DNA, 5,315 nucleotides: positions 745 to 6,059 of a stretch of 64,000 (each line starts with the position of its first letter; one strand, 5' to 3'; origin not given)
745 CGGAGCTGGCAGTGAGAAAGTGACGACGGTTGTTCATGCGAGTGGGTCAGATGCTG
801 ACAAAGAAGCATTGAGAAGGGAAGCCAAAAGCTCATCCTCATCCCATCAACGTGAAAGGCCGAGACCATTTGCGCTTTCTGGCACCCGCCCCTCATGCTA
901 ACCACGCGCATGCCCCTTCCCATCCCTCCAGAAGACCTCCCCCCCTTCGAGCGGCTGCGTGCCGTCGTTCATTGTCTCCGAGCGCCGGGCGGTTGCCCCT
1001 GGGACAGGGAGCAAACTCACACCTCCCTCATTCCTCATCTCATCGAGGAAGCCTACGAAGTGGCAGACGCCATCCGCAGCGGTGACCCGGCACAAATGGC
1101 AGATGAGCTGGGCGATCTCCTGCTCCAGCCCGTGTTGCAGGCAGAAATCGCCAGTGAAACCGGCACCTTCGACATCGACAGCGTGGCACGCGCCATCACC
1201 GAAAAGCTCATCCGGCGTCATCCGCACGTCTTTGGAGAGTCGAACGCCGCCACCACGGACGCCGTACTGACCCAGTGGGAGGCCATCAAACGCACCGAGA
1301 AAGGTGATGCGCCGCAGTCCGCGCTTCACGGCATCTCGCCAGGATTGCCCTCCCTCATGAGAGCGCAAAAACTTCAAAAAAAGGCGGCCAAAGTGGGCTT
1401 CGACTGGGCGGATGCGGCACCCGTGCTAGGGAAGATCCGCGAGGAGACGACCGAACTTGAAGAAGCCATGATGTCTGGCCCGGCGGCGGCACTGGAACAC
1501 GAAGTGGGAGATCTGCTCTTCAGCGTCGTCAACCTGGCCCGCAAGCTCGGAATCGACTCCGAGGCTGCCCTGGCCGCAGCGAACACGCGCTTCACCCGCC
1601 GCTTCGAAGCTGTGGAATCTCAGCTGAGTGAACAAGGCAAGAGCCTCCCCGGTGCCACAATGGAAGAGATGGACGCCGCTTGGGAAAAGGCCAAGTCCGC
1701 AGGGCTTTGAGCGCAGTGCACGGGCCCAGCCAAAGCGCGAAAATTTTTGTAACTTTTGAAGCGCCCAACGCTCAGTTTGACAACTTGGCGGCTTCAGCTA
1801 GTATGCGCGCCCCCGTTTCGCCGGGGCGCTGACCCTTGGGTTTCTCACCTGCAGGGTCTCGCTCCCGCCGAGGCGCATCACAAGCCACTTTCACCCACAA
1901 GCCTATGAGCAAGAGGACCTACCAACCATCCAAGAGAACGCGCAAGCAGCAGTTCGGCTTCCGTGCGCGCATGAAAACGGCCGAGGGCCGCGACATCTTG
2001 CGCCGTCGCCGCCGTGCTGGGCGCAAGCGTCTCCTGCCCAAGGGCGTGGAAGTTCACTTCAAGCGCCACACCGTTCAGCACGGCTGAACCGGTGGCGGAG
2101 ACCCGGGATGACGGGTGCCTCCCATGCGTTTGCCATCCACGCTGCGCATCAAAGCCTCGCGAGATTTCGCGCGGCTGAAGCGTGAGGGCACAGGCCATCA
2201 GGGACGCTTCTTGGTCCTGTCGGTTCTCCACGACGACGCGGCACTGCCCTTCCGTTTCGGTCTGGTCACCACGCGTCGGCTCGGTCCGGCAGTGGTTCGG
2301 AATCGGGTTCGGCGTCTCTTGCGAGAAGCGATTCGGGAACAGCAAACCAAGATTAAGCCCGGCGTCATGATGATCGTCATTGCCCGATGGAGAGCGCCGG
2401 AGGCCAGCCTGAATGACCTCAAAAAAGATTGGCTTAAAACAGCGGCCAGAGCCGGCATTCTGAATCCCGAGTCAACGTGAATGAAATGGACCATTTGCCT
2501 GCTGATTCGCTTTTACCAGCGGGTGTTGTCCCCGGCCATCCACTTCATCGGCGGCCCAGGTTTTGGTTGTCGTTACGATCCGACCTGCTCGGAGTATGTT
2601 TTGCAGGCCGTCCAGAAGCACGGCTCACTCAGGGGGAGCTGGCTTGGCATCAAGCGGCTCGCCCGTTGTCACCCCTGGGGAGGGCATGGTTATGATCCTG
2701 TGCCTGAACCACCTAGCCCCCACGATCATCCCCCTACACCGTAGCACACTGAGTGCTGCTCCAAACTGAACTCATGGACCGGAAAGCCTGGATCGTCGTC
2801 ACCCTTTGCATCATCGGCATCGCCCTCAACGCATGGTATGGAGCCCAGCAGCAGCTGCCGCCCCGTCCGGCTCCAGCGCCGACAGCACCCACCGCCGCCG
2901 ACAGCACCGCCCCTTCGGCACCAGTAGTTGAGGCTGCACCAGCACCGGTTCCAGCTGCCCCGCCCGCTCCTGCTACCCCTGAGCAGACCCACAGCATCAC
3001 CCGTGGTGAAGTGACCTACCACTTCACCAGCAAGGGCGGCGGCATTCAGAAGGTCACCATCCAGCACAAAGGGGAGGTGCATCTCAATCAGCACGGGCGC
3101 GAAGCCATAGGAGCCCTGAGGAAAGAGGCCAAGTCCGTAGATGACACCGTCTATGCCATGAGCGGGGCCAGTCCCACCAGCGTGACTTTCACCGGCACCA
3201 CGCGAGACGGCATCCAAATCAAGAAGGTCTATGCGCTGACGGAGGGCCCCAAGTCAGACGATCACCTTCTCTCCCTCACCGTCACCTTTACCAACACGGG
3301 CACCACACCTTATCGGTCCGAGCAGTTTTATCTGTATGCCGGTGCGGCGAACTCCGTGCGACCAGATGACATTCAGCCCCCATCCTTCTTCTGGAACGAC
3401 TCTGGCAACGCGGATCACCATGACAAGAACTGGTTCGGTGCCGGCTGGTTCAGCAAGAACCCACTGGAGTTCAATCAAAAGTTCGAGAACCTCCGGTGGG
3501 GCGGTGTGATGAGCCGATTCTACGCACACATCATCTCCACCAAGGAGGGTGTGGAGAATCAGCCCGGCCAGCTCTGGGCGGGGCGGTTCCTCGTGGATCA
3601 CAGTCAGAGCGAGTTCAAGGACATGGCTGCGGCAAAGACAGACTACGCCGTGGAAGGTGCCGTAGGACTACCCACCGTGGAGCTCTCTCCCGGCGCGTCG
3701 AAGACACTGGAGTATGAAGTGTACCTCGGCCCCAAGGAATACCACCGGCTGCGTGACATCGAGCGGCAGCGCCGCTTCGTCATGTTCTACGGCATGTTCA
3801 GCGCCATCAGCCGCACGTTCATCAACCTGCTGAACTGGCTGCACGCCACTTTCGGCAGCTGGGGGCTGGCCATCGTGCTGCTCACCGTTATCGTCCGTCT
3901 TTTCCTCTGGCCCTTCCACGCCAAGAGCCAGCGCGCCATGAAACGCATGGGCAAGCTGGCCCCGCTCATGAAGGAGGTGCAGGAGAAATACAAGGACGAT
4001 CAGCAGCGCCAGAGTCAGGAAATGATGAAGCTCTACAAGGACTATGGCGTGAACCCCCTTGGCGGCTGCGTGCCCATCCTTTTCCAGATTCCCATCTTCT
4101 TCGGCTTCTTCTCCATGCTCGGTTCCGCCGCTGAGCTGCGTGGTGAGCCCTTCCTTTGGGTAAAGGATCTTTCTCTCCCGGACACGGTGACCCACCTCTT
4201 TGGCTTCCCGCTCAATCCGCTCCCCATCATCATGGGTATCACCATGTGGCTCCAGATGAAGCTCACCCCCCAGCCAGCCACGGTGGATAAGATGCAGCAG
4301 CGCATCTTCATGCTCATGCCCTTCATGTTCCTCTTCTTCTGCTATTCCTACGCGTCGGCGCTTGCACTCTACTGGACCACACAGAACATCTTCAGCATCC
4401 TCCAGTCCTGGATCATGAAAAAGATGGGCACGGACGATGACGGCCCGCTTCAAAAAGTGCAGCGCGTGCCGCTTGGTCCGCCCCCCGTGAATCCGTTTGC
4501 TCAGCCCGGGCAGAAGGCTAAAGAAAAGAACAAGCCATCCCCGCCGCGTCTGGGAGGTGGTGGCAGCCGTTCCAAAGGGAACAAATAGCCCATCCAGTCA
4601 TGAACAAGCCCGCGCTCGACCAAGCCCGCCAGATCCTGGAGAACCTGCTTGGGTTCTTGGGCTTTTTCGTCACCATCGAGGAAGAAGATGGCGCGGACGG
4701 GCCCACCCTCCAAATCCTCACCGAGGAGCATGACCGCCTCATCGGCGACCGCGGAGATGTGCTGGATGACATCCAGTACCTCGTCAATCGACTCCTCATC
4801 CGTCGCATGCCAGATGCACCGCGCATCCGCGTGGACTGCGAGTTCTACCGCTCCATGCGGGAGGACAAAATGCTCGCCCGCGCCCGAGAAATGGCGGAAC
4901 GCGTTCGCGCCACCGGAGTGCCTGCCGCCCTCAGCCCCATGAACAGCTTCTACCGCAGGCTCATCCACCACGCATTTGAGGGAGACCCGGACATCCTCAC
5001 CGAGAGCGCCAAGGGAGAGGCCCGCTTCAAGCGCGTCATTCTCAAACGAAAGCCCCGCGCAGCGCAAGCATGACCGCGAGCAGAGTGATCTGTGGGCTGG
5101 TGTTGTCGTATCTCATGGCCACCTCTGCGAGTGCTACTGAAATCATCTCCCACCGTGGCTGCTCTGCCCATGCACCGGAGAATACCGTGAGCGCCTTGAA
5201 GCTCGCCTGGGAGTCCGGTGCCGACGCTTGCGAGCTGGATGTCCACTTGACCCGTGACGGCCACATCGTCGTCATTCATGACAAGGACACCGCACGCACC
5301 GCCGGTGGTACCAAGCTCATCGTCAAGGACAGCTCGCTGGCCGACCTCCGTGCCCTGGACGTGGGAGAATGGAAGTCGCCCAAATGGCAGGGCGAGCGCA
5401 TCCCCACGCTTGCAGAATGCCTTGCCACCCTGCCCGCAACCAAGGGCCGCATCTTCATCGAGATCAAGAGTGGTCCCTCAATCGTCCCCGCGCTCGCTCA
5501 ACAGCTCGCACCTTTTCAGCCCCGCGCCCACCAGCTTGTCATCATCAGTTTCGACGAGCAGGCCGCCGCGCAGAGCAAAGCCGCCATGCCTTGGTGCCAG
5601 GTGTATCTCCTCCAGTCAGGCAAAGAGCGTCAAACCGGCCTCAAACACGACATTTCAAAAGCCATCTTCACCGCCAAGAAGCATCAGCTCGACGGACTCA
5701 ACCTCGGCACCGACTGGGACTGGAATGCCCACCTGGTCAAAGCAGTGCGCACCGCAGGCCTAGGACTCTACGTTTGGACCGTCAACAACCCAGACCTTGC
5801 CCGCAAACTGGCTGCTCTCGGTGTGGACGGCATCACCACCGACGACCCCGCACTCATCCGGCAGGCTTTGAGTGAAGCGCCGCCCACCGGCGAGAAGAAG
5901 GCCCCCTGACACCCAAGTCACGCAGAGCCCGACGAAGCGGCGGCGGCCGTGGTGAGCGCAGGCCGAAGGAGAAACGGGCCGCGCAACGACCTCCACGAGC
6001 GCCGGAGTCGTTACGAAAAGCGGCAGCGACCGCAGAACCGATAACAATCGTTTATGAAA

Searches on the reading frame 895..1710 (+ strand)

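Call 84: search_protein_families(library=pfam, proteins=[window:895-1710:+], max_evalue=0.001)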
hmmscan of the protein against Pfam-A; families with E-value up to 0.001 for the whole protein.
window:895-1710:+ (271 aa): 3 families
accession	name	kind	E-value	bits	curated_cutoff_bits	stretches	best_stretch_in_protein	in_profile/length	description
PF03819.22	MazG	-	1.3e-39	134.7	22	2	40-113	1-74/74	MazG nucleotide pyrophosphohydrolase domain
PF01503.22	PRA-PH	-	9.3e-12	45.6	21.3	1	162-230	12-83/86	Phosphoribosyl-ATP pyrophosphohydrolase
PF12643.12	MazG-like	-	0.00084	20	27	0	184-228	18-61/85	MazG-like family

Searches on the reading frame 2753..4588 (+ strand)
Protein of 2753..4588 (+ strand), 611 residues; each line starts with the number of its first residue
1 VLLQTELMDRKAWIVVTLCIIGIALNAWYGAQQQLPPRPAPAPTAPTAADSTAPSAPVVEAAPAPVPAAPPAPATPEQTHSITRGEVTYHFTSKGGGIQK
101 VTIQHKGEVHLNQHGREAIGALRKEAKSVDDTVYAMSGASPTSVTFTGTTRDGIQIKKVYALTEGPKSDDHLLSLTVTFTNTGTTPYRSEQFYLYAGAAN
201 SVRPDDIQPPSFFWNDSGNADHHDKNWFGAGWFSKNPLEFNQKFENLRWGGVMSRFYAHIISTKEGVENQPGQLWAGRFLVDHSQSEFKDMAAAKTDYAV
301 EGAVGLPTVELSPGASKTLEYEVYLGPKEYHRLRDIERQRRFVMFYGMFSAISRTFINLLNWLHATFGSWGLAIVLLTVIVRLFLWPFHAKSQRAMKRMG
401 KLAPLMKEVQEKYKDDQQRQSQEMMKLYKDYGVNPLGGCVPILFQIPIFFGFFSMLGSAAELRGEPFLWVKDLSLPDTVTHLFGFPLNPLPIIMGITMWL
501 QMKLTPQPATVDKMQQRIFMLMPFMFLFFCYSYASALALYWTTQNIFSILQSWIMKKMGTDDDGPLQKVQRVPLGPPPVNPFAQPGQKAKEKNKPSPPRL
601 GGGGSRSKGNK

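Call 84: search_protein_families(library=pfam, proteins=[window:2753-4588:+], max_evalue=0.001)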
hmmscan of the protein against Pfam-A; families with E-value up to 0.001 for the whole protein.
window:2753-4588:+ (611 aa): 2 families
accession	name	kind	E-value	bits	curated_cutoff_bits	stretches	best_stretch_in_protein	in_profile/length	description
PF02096.25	60KD_IMP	-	3e-60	203.3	35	1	370-557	1-163/163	60Kd inner membrane protein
PF14849.12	YidC_periplas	-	1.3e-11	45.4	24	1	135-357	80-281/283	YidC periplasmic domain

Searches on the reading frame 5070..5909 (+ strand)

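Call 84: search_protein_families(library=pfam, proteins=[window:5070-5909:+], max_evalue=0.001)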
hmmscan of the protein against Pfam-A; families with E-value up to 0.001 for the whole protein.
window:5070-5909:+ (279 aa): 2 families
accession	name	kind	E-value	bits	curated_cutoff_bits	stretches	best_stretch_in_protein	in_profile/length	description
PF03009.23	GDPD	-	7e-41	141.4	23.6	1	28-261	1-243/244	Glycerophosphoryl diester phosphodiesterase family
PF13653.12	GDPD_2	-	1.5e-07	32.1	27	1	233-261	2-30/30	Glycerophosphoryl diester phosphodiesterase family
